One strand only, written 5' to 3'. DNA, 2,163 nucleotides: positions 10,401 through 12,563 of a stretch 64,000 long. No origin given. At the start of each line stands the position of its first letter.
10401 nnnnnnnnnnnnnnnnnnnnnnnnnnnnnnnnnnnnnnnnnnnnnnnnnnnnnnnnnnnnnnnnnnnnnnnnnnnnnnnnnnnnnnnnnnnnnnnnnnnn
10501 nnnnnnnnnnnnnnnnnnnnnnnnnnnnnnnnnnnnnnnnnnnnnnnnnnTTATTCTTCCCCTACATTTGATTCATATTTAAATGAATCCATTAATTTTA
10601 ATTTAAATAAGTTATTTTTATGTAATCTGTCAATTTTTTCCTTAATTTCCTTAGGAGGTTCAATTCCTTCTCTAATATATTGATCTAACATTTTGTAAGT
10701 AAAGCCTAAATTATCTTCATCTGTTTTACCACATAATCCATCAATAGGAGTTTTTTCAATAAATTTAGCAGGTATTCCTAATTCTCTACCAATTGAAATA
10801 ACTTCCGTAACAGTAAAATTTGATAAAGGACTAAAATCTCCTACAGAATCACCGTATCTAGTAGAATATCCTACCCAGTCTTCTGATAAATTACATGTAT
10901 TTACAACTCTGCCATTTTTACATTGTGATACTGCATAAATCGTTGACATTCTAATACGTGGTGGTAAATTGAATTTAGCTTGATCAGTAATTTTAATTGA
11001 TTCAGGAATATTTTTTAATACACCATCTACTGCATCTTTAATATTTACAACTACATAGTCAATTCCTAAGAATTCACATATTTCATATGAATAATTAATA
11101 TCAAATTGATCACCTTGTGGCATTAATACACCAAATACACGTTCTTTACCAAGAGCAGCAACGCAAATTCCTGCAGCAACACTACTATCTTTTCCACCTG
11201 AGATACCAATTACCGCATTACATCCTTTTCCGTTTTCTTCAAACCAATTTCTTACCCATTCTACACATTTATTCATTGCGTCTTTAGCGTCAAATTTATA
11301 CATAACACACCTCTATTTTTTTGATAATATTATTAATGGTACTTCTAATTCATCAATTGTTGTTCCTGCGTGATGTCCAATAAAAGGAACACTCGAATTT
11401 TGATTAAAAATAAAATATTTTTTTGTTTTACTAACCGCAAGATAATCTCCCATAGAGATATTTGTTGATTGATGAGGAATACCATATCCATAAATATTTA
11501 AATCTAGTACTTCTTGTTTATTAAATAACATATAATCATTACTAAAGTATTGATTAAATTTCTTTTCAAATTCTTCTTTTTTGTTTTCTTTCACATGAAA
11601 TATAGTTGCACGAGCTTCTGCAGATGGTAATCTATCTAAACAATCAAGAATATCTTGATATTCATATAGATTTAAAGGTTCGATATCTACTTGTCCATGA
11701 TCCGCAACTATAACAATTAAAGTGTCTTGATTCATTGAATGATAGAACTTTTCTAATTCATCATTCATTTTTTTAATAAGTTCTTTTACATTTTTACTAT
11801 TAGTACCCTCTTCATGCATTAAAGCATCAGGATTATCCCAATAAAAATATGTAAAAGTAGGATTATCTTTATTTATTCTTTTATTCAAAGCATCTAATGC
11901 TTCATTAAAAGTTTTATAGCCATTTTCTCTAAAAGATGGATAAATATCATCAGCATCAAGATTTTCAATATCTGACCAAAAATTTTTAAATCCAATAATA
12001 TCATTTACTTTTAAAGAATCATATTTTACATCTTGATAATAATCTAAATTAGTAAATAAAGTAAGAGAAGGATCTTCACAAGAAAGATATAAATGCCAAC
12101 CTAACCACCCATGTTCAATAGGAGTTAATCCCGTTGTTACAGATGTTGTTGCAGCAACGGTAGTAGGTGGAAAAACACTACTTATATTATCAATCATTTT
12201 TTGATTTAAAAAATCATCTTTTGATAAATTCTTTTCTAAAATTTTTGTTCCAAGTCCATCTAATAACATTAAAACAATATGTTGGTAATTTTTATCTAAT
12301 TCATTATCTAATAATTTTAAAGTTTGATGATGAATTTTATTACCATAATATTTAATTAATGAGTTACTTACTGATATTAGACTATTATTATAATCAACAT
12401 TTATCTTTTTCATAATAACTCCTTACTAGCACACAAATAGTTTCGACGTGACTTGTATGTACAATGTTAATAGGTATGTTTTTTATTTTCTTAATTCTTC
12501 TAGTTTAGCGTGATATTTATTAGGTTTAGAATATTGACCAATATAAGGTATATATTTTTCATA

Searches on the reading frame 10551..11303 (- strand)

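Call 5: search_protein_families(library=pfam, proteins=[window:10551-11303:-], max_evalue=0.01)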
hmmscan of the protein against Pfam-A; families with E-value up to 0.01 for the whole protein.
window:10551-11303:- (250 aa): 1 family
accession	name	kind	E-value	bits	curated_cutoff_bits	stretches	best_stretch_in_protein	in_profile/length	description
PF02540.23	NAD_synthase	-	1.1e-49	169.2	21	1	10-243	2-239/242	NAD synthase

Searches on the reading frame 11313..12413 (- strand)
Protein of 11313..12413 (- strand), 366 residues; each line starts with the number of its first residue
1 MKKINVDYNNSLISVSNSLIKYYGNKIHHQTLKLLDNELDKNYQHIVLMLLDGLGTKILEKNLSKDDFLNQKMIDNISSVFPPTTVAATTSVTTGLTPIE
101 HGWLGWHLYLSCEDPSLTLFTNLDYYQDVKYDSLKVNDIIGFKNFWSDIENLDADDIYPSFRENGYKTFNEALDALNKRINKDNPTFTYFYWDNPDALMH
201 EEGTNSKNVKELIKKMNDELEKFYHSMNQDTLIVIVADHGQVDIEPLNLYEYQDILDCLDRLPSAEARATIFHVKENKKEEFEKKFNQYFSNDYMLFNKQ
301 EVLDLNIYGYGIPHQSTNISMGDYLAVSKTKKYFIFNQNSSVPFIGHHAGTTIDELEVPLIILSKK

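Call 5: search_protein_families(library=pfam, proteins=[window:11313-12413:-], max_evalue=0.01)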
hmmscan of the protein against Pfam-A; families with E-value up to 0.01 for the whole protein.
window:11313-12413:- (366 aa): 2 families
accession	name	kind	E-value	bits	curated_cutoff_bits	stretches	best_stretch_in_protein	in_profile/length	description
PF01663.27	Phosphodiest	-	2e-19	70.8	23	1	47-289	2-278/342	Type I phosphodiesterase / nucleotide pyrophosphatase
PF01676.23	Metalloenzyme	-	3.2e-05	24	24.3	1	170-241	132-202/252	Metalloenzyme superfamily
